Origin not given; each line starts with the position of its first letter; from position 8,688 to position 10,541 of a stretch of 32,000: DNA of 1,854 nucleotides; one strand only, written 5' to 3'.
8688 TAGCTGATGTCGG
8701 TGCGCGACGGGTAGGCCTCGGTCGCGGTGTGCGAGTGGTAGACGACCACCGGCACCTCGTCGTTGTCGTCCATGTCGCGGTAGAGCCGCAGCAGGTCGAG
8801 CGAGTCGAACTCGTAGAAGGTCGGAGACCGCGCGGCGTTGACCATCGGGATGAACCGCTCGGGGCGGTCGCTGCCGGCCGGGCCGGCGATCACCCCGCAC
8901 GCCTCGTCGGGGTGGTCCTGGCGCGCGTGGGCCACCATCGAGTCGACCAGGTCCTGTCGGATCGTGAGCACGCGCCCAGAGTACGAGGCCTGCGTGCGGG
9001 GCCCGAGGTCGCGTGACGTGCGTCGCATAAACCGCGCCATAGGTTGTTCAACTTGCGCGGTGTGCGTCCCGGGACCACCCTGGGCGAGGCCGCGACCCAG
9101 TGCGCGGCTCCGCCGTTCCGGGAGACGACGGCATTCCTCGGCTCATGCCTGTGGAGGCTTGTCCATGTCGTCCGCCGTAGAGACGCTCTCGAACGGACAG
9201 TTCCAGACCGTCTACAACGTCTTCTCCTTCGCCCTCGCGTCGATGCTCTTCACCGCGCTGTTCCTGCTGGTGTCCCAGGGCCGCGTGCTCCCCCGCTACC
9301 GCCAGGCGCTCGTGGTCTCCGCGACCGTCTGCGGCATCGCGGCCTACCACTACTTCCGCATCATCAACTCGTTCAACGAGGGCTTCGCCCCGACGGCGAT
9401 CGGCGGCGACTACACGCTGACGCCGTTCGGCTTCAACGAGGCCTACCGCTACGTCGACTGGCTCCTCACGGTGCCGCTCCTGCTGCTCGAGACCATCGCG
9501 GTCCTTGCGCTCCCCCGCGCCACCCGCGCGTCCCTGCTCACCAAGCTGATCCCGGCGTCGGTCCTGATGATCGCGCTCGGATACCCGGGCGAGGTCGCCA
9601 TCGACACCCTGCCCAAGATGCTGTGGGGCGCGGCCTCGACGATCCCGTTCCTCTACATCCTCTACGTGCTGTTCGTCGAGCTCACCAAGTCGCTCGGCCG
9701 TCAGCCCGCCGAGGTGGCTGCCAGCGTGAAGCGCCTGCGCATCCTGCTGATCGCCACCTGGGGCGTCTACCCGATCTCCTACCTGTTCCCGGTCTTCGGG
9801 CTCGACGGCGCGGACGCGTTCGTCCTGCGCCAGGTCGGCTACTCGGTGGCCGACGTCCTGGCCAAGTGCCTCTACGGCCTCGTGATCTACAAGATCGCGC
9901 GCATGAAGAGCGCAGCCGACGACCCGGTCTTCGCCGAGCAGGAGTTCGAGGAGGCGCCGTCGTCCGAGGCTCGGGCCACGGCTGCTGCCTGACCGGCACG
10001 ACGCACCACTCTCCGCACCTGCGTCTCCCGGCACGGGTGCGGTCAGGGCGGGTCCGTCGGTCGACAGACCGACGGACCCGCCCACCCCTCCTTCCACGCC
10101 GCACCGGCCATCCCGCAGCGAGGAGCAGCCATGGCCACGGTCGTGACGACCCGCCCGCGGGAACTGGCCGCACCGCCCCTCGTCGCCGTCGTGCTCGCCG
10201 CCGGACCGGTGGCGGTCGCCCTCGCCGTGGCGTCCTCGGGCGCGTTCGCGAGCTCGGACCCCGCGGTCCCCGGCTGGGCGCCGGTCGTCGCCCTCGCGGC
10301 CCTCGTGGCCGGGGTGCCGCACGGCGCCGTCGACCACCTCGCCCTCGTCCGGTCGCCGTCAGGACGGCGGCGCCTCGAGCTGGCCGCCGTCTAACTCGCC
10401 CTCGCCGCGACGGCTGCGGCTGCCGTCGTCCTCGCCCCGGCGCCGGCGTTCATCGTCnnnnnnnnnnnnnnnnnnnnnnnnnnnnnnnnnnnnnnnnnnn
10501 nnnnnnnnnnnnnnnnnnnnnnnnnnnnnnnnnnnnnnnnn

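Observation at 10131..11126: blh (retinal synthase) is split by one in-frame TAA that separates the first iron-ligand His from the other three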

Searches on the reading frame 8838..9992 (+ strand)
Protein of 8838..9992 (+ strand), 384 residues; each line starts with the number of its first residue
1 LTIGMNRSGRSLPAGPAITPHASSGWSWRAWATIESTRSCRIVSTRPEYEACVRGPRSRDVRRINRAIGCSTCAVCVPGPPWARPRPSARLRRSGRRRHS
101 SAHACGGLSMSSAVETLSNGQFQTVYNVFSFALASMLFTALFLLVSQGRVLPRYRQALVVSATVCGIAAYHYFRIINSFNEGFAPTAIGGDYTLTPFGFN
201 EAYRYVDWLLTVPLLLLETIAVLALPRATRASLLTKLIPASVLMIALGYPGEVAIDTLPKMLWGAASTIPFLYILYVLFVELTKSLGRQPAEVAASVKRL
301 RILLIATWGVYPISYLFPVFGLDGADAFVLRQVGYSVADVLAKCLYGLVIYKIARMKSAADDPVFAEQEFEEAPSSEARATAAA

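Call 4: search_protein_families(library=pfam, proteins=[window:8838-9992:+], max_evalue=0.01)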
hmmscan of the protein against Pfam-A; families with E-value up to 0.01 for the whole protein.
window:8838-9992:+ (384 aa): 1 family
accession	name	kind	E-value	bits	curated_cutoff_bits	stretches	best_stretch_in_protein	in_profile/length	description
PF01036.24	Bac_rhodopsin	-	3.5e-37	128.5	24.6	1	129-354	7-221/224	Bacteriorhodopsin-like protein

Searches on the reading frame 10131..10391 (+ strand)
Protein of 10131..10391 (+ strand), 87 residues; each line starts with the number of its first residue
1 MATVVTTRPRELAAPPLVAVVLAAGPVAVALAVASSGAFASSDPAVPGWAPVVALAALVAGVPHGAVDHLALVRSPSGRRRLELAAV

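Call 14: find_encoding_contigs(protein=P0122, flank=10000, max_places=10)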
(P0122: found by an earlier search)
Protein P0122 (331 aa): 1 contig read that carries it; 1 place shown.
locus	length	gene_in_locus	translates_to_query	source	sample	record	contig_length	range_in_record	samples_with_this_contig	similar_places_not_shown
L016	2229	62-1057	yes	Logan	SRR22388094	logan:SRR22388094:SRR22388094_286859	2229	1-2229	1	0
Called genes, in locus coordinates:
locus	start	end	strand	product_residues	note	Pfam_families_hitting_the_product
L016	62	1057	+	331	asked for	PF15461:BCD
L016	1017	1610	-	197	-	PF09438:DUF2017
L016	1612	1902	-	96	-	PF02617:ClpS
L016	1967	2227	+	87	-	?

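Call 17: find_encoding_contigs(protein=P0123, flank=10000, max_places=10)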
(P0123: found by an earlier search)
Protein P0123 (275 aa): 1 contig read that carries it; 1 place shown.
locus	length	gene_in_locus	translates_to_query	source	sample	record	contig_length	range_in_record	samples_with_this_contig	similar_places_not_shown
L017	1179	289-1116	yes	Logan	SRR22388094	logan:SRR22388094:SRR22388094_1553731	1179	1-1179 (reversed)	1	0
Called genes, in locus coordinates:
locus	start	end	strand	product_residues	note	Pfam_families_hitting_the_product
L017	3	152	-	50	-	?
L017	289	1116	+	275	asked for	PF01036:Bac_rhodopsin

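Call 41: list_cluster_members(proteins=[P0003, P0010, P0018, P0023, P0043, P0066, P0085, P0101, P0103, P0136])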
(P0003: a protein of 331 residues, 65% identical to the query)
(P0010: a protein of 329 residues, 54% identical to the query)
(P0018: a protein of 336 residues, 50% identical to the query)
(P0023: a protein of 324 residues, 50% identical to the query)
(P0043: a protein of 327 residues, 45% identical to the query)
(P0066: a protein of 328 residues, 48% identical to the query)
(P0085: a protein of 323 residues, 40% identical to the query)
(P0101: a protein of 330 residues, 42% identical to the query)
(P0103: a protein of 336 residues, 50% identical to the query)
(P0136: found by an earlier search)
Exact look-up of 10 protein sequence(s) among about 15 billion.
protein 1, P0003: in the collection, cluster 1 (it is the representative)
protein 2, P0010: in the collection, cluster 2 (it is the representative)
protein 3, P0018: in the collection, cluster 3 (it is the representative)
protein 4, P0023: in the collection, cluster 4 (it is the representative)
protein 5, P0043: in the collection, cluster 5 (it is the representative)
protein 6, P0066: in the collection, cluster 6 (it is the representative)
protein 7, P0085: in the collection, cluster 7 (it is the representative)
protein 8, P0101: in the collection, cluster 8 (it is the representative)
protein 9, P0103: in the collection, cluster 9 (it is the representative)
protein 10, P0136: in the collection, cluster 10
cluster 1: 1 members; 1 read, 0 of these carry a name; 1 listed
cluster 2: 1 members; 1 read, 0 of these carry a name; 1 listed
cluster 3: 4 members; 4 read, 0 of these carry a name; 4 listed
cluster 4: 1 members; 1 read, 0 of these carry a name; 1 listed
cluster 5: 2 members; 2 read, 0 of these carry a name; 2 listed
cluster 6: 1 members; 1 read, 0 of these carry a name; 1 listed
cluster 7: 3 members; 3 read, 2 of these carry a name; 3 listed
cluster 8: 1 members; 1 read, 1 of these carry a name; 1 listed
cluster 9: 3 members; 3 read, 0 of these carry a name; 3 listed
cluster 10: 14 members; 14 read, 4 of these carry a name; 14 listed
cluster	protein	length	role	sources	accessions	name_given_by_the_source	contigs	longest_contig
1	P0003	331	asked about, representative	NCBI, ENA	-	-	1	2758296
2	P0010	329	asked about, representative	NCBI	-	-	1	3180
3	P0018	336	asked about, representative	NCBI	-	-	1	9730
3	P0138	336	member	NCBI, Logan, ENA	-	-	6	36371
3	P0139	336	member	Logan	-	-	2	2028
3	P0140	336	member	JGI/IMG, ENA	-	-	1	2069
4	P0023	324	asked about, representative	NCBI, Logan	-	-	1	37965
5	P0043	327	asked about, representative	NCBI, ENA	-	-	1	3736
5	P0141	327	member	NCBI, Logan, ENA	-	-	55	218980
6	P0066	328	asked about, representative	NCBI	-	-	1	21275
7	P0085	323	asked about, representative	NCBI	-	-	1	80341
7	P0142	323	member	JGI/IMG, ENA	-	Brp/Blh family beta-carotene 15,15'-monooxygenase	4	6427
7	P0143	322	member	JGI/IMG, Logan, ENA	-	Brp/Blh family beta-carotene 15,15'-monooxygenase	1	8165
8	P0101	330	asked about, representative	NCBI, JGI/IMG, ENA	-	Brp/Blh family beta-carotene 15,15'-monooxygenase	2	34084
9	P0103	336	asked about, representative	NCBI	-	-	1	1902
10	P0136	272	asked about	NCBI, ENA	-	-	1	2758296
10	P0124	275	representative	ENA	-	-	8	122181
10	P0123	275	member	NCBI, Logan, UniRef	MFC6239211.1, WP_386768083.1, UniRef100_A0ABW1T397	bacteriorhodopsin-like [Longivirga aurantiaca] | Bacteriorhodopsin-like n=1 Tax=Longivirga aurantiaca TaxID=1837743 RepID=A0ABW1T397_9ACTN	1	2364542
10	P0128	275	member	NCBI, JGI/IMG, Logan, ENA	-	-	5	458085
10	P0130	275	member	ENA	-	-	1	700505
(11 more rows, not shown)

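Call 48: find_encoding_contigs(protein=P0128, flank=4000, max_places=5)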
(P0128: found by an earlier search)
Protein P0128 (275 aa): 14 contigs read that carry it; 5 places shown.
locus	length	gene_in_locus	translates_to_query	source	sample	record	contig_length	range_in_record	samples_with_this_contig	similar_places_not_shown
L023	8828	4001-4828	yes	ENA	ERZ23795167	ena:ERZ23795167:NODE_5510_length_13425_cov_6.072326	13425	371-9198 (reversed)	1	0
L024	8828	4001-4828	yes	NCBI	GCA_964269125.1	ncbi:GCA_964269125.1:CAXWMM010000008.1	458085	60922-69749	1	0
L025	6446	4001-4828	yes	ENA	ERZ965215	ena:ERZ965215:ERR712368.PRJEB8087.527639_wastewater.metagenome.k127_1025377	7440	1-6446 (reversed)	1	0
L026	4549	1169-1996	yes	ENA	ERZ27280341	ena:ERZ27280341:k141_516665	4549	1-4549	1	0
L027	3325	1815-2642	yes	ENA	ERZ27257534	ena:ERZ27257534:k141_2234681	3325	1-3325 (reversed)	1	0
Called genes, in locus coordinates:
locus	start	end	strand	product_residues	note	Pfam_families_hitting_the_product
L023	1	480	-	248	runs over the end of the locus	PF23023:Anti-Pycsar_Apyc1, PF00753:Lactamase_B, PF12706:Lactamase_B_2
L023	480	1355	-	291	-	PF01177:Asp_Glu_race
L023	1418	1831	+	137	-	-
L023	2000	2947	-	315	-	PF00291:PALP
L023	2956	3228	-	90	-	PF02597:ThiS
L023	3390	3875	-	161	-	PF14464:Prok-JAB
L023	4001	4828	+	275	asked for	PF01036:Bac_rhodopsin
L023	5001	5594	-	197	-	PF09438:DUF2017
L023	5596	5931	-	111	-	PF02617:ClpS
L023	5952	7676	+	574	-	PF00266:Aminotran_5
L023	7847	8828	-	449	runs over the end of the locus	?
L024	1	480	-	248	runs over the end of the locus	PF23023:Anti-Pycsar_Apyc1, PF00753:Lactamase_B, PF12706:Lactamase_B_2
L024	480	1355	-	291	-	PF01177:Asp_Glu_race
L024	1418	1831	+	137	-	-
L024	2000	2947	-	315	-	PF00291:PALP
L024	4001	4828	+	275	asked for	PF01036:Bac_rhodopsin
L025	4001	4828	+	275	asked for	PF01036:Bac_rhodopsin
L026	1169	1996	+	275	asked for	PF01036:Bac_rhodopsin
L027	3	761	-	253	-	?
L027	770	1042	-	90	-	PF02597:ThiS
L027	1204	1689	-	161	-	PF14464:Prok-JAB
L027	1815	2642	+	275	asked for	PF01036:Bac_rhodopsin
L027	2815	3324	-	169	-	?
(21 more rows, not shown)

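Call 49: find_encoding_contigs(protein=P0130, flank=4000, max_places=3)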
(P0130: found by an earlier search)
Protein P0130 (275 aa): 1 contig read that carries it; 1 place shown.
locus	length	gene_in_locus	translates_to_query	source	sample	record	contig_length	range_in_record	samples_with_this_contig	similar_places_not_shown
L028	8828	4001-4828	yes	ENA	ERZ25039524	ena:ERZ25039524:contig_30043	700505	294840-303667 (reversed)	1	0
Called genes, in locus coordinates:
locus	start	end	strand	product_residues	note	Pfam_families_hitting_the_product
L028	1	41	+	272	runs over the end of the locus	-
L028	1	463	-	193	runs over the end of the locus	PF23023:Anti-Pycsar_Apyc1, PF00753:Lactamase_B, PF12706:Lactamase_B_2 (weak)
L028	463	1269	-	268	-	PF01177:Asp_Glu_race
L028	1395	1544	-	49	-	-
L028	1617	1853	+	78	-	-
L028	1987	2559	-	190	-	PF00291:PALP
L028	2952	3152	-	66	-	PF02597:ThiS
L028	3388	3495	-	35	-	-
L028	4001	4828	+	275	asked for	PF01036:Bac_rhodopsin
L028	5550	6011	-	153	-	PF02617:ClpS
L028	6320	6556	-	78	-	-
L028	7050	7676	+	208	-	-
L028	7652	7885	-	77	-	-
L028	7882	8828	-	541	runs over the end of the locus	PF00704:Glyco_hydro_18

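Call 50: find_encoding_contigs(protein=P0124, flank=4000, max_places=8)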
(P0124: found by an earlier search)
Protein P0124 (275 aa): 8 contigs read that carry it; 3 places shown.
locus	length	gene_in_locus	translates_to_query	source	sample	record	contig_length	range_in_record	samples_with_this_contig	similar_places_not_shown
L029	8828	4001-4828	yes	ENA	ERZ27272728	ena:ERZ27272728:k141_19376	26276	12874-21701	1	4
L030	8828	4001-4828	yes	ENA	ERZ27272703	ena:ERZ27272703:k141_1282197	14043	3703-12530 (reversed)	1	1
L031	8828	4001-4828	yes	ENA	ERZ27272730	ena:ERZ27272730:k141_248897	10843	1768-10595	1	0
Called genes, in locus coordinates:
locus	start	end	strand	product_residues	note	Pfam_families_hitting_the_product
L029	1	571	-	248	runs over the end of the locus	PF23023:Anti-Pycsar_Apyc1, PF00753:Lactamase_B, PF12706:Lactamase_B_2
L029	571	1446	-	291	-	PF01177:Asp_Glu_race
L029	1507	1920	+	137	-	-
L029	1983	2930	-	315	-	PF00291:PALP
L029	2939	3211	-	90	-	PF02597:ThiS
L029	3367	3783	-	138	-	PF14464:Prok-JAB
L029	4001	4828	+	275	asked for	PF01036:Bac_rhodopsin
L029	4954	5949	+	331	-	PF15461:BCD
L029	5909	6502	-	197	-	PF09438:DUF2017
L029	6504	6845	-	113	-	PF02617:ClpS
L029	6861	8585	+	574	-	PF00266:Aminotran_5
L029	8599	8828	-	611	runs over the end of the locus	PF00704:Glyco_hydro_18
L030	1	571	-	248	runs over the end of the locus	PF23023:Anti-Pycsar_Apyc1, PF00753:Lactamase_B, PF12706:Lactamase_B_2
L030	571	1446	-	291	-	PF01177:Asp_Glu_race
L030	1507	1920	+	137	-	-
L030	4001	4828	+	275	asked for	PF01036:Bac_rhodopsin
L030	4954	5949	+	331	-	PF15461:BCD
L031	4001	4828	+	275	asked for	PF01036:Bac_rhodopsin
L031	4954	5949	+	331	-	PF15461:BCD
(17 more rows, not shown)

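Call 54: search_protein_families(library=ncbifam, proteins=[window:10131-10391:+], max_evalue=0.01)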
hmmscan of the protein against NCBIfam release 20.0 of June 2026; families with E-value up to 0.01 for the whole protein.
seq(87 aa): 1 family
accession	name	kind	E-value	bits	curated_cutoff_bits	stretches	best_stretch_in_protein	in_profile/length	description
TIGR03753.1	blh_monoox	subfamily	0.00035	20.3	95.25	1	52-80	2-30/260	beta-carotene 15,15'-dioxygenase, Brp/Blh family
